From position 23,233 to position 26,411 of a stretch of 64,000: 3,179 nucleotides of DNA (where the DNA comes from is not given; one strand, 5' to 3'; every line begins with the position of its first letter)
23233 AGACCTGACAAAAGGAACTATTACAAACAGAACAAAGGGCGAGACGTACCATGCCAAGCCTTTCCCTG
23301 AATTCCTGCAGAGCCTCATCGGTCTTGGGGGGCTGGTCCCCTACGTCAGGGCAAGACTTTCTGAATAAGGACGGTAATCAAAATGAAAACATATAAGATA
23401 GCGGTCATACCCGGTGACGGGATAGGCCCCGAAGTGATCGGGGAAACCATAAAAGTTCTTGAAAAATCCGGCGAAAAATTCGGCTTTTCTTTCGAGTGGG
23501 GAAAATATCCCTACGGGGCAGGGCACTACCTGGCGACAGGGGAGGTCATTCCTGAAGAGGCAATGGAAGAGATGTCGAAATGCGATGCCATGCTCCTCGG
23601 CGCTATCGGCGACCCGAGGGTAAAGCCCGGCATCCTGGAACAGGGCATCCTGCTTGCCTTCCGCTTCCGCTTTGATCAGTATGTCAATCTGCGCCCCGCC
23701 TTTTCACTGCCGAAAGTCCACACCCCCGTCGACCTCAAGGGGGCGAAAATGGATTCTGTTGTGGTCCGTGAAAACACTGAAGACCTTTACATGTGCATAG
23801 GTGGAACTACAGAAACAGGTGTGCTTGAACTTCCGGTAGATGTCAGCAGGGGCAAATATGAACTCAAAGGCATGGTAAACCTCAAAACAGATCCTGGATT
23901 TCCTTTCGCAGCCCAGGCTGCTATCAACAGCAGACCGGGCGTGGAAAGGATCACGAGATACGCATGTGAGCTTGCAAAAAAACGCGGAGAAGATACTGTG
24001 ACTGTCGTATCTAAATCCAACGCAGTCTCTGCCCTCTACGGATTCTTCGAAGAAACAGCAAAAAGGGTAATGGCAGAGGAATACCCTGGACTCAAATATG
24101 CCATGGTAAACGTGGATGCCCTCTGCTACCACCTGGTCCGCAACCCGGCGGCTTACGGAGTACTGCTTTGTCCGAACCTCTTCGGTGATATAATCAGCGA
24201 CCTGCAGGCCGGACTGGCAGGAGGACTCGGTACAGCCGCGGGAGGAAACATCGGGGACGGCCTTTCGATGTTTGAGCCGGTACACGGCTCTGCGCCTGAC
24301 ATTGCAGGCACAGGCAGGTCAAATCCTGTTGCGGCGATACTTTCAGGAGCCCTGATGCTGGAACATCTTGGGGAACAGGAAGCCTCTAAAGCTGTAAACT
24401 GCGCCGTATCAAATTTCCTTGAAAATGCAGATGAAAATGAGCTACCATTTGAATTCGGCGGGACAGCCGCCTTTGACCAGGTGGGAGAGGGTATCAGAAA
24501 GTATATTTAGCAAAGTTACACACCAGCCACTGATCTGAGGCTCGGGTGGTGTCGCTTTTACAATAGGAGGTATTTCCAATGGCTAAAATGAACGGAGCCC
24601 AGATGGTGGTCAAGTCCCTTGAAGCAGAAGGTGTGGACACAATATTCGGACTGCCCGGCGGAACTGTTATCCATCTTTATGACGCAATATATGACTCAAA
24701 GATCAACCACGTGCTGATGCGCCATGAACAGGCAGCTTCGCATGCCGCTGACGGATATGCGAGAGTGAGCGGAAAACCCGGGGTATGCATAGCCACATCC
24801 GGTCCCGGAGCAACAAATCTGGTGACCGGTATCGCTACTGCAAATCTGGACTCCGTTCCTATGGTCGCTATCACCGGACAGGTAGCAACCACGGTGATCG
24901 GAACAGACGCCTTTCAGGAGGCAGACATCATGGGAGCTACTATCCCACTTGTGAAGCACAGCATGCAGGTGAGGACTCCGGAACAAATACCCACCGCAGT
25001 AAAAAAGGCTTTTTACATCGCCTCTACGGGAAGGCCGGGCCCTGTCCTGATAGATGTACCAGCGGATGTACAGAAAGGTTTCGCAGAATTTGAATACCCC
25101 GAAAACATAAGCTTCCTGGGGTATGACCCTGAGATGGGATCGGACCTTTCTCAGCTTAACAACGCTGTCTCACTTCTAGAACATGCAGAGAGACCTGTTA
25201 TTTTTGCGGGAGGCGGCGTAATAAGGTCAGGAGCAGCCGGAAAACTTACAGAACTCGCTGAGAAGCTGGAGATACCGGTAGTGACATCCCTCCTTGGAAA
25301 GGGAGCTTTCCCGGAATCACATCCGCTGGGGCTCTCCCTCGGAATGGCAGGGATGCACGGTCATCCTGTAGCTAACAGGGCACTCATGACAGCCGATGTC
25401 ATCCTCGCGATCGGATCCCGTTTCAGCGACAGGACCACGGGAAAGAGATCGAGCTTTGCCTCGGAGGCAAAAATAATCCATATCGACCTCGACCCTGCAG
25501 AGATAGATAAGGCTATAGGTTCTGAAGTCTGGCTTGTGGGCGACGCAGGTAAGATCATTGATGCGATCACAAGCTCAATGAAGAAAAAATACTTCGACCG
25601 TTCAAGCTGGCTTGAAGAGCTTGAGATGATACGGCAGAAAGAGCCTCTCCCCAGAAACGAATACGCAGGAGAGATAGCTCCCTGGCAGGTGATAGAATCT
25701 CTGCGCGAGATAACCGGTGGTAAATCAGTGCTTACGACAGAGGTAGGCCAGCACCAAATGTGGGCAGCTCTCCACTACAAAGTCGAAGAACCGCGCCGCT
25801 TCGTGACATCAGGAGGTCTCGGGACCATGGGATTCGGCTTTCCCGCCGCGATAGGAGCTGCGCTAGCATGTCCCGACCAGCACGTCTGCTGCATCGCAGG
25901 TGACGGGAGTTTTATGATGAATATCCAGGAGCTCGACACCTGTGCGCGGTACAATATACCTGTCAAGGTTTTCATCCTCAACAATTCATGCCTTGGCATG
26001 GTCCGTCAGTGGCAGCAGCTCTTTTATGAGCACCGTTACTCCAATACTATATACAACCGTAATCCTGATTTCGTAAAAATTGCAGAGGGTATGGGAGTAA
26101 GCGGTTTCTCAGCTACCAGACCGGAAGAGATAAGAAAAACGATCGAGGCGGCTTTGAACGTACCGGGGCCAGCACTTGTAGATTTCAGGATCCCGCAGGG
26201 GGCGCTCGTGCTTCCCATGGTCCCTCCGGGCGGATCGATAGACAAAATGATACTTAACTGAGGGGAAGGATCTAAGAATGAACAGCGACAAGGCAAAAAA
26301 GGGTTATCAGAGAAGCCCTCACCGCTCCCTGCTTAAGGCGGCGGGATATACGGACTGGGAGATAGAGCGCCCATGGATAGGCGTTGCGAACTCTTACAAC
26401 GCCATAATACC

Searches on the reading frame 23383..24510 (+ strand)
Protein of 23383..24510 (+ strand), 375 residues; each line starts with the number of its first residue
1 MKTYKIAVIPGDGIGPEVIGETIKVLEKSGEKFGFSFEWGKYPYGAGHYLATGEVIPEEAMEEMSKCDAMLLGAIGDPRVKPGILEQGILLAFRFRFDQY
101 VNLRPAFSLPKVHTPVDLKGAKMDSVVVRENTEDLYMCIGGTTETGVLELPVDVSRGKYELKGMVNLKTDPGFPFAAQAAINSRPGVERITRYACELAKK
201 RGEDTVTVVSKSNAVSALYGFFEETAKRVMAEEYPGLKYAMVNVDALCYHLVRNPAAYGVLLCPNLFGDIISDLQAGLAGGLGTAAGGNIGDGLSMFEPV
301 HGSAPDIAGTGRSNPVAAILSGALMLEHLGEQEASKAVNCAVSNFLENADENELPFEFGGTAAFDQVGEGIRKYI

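Call 10: search_protein_families(library=pfam, proteins=[window:23383-24510:+])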
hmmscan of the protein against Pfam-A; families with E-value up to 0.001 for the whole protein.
window:23383-24510:+ (375 aa): 1 family
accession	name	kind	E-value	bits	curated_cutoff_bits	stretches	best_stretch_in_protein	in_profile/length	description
PF00180.25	Iso_dh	-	6.7e-85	285.8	27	1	5-348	1-325/348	Isocitrate/isopropylmalate dehydrogenase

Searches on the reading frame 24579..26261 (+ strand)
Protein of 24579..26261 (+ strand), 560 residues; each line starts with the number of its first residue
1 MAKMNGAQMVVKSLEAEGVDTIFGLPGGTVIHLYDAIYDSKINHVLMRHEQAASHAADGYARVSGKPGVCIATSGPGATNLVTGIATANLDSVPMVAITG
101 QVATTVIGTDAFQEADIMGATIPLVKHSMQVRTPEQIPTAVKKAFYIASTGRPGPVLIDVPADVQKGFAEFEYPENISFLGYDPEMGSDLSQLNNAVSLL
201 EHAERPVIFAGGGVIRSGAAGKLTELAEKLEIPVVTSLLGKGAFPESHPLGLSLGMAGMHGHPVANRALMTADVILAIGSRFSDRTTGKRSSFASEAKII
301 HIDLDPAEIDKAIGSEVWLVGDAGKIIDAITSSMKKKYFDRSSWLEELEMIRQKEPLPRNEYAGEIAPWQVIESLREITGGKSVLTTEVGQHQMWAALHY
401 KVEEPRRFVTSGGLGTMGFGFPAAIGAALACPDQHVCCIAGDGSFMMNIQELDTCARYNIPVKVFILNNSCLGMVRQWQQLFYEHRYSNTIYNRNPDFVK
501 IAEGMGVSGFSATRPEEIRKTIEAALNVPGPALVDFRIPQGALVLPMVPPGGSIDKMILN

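Call 10: search_protein_families(library=pfam, proteins=[window:24579-26261:+])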
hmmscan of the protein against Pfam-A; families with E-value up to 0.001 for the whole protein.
window:24579-26261:+ (560 aa): 3 families
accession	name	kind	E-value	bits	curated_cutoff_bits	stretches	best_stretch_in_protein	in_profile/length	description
PF02775.26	TPP_enzyme_C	-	4.1e-61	205.7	21.9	1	389-536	2-151/151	Thiamine pyrophosphate enzyme, C-terminal TPP binding domain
PF00205.28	TPP_enzyme_M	-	2.3e-47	160.6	30.4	1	194-329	2-136/137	Thiamine pyrophosphate enzyme, central domain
PF02776.23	TPP_enzyme_N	-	1.4e-43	147.9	26.8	1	4-118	1-117/119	Thiamine pyrophosphate enzyme, N-terminal TPP binding domain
